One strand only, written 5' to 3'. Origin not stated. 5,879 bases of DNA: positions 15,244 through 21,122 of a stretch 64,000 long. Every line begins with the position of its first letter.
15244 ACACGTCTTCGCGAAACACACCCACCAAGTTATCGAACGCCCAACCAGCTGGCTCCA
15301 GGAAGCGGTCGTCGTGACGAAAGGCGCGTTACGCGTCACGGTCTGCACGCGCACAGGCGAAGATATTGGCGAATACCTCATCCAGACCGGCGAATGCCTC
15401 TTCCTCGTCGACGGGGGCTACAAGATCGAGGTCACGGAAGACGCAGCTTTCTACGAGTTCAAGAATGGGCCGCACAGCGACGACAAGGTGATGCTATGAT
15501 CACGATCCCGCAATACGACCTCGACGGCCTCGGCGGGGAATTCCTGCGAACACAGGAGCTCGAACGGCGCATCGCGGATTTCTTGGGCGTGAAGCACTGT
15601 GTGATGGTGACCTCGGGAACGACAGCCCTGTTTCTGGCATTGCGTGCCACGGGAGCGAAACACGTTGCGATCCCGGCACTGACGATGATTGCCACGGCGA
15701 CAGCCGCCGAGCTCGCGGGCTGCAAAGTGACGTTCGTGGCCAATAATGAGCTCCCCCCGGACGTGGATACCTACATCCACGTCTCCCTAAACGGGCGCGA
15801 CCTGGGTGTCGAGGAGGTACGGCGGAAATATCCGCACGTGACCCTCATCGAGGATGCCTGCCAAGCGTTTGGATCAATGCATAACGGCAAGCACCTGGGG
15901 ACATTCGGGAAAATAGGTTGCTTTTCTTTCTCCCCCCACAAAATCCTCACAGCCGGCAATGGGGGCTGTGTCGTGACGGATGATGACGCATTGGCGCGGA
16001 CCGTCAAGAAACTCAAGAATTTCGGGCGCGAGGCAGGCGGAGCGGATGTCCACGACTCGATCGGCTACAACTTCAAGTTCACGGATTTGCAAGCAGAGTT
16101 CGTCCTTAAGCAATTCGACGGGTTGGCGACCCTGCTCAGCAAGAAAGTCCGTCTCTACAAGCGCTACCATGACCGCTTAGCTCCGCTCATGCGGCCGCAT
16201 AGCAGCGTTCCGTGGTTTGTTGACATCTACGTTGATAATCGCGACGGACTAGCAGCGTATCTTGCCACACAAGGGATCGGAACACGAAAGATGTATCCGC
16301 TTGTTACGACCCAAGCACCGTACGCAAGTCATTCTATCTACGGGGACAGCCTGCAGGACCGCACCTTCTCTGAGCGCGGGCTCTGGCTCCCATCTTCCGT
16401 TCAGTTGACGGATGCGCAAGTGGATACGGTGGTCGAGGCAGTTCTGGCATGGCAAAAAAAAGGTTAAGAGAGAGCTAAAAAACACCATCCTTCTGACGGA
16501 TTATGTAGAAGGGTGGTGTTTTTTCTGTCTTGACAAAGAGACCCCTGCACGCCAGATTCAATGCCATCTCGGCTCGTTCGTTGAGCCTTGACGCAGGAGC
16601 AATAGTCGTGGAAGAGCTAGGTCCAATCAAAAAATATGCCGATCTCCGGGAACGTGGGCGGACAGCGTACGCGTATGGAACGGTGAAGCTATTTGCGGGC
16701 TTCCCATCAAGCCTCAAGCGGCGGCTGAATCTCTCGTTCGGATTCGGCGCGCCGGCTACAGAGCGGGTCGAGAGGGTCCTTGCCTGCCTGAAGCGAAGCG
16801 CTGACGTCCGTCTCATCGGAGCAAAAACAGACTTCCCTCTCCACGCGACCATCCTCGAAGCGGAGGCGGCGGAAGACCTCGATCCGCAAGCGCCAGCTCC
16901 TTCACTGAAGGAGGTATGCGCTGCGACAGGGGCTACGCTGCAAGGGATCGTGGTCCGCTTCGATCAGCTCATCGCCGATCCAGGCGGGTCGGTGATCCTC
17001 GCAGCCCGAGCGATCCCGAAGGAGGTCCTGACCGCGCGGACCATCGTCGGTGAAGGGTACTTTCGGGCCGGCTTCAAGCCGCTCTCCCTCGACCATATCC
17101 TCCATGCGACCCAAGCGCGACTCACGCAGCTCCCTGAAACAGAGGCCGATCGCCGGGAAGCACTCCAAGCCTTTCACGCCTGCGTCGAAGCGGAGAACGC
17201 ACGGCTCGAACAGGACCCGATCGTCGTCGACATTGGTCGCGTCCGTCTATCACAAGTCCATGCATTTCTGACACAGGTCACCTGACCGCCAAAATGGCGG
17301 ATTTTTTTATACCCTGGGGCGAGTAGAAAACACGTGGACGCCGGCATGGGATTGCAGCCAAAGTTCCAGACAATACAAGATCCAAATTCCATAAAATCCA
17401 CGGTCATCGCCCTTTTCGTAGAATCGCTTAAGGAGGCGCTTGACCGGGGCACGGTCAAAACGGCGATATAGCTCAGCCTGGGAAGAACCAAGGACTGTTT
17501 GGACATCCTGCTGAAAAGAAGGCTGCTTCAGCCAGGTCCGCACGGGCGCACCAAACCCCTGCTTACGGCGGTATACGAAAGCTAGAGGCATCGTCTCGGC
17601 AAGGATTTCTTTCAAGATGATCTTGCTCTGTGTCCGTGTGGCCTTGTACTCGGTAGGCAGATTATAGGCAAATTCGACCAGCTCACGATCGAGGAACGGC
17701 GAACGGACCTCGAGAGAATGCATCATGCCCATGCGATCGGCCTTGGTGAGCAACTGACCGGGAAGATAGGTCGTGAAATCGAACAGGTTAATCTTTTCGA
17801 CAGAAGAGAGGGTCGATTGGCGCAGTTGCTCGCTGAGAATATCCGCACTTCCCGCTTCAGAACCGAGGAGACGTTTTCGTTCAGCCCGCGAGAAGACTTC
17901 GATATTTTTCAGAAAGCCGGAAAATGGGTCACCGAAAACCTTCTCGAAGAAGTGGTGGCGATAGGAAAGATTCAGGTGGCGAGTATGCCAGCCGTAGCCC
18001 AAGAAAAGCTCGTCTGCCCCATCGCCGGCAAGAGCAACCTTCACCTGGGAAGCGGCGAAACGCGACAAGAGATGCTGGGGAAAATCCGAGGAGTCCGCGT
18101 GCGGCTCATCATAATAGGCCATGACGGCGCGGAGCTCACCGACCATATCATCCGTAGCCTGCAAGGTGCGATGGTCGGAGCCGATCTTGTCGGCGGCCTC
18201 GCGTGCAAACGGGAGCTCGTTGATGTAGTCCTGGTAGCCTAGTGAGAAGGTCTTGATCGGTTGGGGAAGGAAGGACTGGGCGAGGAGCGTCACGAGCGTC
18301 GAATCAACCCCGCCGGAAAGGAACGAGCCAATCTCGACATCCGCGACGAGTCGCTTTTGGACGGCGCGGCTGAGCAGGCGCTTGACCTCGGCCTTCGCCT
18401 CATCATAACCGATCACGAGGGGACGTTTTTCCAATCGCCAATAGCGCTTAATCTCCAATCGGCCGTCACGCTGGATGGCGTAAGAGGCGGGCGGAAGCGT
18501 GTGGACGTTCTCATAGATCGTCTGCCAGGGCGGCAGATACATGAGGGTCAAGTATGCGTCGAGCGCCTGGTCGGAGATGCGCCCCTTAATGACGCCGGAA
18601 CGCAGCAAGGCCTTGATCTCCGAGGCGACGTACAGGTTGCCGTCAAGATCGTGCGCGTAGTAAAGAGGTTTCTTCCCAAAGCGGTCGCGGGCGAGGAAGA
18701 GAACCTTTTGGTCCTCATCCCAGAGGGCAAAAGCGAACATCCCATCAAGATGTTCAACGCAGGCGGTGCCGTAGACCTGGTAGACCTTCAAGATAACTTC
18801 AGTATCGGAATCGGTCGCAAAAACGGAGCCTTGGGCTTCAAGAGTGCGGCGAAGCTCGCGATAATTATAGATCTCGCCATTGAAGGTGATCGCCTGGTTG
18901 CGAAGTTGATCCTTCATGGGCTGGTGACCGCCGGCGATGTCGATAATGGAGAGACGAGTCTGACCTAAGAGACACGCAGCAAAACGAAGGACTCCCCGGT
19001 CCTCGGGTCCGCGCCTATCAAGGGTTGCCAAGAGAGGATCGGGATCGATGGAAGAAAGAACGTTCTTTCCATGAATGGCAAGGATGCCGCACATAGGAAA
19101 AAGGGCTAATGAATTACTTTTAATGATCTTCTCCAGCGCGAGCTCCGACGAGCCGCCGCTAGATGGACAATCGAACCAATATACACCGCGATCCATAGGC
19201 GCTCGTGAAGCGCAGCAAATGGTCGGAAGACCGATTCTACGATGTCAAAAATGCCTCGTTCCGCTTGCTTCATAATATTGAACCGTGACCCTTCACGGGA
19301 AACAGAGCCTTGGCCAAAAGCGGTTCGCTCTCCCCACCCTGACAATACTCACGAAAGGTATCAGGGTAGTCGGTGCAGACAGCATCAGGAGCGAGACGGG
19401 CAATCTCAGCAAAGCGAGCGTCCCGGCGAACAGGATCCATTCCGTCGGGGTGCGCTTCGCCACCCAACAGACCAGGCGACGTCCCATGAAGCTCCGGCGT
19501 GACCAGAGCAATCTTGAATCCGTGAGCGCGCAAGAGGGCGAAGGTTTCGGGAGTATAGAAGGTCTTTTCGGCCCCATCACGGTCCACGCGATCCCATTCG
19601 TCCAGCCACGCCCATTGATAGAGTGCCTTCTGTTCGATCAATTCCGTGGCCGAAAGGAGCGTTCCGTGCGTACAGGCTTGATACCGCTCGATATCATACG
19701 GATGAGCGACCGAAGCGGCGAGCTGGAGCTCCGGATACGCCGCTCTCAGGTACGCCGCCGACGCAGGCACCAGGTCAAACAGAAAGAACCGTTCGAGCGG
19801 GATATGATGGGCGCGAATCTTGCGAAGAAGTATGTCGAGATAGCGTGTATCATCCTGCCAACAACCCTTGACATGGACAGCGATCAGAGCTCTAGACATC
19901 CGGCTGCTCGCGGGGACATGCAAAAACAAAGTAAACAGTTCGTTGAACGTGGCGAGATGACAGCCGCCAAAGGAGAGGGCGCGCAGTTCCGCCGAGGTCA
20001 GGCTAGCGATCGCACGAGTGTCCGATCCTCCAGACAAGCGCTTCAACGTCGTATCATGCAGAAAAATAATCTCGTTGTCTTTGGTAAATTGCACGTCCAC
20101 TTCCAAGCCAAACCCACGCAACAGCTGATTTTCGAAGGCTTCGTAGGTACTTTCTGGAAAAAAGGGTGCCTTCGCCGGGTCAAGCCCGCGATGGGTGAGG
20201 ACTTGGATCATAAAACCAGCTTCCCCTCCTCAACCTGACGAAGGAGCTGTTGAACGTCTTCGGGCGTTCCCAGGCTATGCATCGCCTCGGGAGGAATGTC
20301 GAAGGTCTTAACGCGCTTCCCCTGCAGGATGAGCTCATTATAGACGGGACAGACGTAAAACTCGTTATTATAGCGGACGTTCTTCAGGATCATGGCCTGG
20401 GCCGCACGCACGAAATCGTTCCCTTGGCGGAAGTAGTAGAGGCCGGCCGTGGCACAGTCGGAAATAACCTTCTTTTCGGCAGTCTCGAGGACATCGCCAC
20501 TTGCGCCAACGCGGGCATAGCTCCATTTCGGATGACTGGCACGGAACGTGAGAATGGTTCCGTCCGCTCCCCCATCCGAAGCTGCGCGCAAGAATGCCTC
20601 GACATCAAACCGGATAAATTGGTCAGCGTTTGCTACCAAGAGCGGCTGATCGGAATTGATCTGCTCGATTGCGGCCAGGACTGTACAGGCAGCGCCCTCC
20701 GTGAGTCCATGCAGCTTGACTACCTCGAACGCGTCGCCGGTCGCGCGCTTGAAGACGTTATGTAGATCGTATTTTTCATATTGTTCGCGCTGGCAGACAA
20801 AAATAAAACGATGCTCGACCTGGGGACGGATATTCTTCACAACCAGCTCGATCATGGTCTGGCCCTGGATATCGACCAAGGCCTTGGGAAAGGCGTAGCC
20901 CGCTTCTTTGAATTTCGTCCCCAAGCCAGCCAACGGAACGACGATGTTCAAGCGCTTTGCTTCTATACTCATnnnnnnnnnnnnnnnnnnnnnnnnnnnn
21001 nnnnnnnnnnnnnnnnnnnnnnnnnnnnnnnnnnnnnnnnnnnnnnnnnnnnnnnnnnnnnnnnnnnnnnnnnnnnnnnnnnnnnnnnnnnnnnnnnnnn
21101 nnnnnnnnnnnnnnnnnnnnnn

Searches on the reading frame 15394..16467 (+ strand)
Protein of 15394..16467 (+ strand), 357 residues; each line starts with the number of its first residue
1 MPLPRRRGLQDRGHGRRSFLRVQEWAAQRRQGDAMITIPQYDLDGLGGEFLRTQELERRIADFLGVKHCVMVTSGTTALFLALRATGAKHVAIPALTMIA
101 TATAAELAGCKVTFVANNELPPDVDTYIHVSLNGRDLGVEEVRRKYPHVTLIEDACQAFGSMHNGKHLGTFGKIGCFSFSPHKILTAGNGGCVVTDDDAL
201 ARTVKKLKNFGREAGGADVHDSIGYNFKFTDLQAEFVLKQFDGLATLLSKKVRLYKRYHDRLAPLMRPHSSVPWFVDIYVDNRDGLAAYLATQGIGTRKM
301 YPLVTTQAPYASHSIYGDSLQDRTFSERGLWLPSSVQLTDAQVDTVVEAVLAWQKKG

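Call 14: search_protein_families(library=pfam, proteins=[window:15394-16467:+], max_evalue=0.0001)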
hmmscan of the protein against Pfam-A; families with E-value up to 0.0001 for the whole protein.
window:15394-16467:+ (357 aa): 1 family
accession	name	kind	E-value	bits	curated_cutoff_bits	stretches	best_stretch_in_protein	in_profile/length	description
PF01041.23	DegT_DnrJ_EryC1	-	2.6e-59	201.7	19.8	1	53-350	26-359/360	DegT/DnrJ/EryC1/StrS aminotransferase family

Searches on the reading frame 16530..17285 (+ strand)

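Call 14: search_protein_families(library=pfam, proteins=[window:16530-17285:+], max_evalue=0.0001)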
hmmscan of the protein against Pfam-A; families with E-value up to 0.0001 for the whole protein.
window:16530-17285:+ (251 aa): 0 families

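Call 40: search_protein_families(library=pfam, proteins=[window:16530-17285:+], max_evalue=1)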
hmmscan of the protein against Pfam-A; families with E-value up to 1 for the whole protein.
window:16530-17285:+ (251 aa): 1 family
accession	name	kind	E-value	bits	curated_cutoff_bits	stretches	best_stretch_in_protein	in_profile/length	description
PF02834.22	LigT_PEase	-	0.17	12.5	23.3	0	160-212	5-57/87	LigT like Phosphoesterase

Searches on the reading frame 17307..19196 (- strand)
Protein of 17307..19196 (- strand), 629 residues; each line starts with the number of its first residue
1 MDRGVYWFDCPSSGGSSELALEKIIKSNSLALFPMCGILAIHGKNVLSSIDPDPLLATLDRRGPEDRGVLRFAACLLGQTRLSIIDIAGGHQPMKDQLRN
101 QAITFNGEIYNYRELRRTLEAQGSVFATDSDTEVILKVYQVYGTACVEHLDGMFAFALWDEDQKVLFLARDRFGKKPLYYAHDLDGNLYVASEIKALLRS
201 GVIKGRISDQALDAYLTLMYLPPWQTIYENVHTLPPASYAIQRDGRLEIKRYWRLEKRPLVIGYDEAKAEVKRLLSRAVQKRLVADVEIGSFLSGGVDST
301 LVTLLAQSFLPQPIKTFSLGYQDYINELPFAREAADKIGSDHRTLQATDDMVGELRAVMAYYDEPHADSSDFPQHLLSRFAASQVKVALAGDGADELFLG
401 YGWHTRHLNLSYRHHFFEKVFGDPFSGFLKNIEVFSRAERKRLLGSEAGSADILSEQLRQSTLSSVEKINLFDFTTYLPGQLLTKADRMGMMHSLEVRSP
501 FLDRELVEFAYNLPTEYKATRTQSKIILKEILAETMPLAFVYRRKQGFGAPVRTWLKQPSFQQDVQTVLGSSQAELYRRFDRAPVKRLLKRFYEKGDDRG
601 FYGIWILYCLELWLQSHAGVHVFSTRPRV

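Call 14: search_protein_families(library=pfam, proteins=[window:17307-19196:-], max_evalue=0.0001)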
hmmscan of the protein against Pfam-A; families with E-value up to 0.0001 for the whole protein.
window:17307-19196:- (629 aa): 5 families
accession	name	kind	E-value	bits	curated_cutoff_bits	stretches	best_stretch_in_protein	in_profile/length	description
PF00733.27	Asn_synthase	-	2e-85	288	21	1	270-615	1-354/354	Asparagine synthase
PF13537.11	GATase_7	-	1.5e-47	161.1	25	1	80-198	2-122/123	Glutamine amidotransferase domain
PF13522.11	GATase_6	-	5e-41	140.2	27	1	64-193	1-130/130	Glutamine amidotransferase domain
PF12481.13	DUF3700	-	5.1e-07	29.8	27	1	146-197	125-176/228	Aluminium induced protein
PF24167.1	DUF7411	-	3.7e-05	23.8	28.7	1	290-386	4-97/194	Family of unknown function (DUF7411)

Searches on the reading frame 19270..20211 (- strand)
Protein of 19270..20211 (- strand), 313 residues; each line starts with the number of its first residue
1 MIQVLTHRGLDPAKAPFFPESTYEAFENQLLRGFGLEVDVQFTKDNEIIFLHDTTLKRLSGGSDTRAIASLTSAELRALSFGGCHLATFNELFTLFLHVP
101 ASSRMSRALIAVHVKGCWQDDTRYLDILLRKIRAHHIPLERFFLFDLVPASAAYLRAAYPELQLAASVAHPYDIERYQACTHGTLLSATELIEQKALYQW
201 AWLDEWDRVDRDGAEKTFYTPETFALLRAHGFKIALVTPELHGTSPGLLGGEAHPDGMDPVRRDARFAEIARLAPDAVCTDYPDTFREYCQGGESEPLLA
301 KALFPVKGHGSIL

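Call 14: search_protein_families(library=pfam, proteins=[window:19270-20211:-], max_evalue=0.0001)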
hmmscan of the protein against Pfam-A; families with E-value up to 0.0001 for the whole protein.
window:19270-20211:- (313 aa): 1 family
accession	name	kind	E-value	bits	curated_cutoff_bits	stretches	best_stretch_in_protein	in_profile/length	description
PF03009.23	GDPD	-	1.5e-11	45.3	23.6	1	7-284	1-243/244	Glycerophosphoryl diester phosphodiesterase family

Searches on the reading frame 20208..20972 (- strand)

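Call 14: search_protein_families(library=pfam, proteins=[window:20208-20972:-], max_evalue=0.0001)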
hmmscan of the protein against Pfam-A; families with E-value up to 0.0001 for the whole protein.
window:20208-20972:- (254 aa): 2 families
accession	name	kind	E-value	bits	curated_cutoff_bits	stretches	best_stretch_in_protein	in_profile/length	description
PF00483.29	NTP_transferase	-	2.2e-10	41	21.2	1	15-184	7-183/245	Nucleotidyl transferase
PF12804.13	NTP_transf_3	-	7.2e-10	39.7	27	1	14-154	5-134/160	MobA-like NTP transferase domain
